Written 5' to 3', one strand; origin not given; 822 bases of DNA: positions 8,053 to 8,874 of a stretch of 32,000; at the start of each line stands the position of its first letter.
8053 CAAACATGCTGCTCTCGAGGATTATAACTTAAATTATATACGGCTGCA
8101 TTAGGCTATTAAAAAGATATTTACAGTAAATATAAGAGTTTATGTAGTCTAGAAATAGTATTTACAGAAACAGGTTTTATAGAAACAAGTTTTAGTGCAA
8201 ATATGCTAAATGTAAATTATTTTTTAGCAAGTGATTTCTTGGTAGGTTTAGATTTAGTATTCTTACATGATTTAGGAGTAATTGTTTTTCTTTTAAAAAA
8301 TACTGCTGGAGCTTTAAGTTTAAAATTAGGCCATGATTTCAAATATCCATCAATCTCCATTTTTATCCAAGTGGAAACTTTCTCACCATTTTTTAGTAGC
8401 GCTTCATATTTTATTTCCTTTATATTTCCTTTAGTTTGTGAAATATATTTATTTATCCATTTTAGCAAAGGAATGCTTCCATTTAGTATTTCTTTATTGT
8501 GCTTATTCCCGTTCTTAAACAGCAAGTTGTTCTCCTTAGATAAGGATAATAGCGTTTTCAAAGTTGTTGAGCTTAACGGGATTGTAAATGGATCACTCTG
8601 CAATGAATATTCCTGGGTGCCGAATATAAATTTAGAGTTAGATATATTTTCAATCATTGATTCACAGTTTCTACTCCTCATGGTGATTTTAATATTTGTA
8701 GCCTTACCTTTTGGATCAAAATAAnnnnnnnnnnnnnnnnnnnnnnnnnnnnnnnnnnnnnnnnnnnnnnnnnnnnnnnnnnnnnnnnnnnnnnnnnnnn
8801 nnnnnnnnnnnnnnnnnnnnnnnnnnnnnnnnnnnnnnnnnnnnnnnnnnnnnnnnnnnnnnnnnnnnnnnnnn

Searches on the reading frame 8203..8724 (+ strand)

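Call 19: search_protein_families(library=pfam, proteins=[window:8203-8724:+], max_evalue=1)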
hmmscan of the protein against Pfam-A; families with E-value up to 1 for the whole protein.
window:8203-8724:+ (173 aa): 1 family
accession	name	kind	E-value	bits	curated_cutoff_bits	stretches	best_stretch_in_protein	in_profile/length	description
PF14079.11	DUF4260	-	0.054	13.9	27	1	11-59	25-73/113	Domain of unknown function (DUF4260)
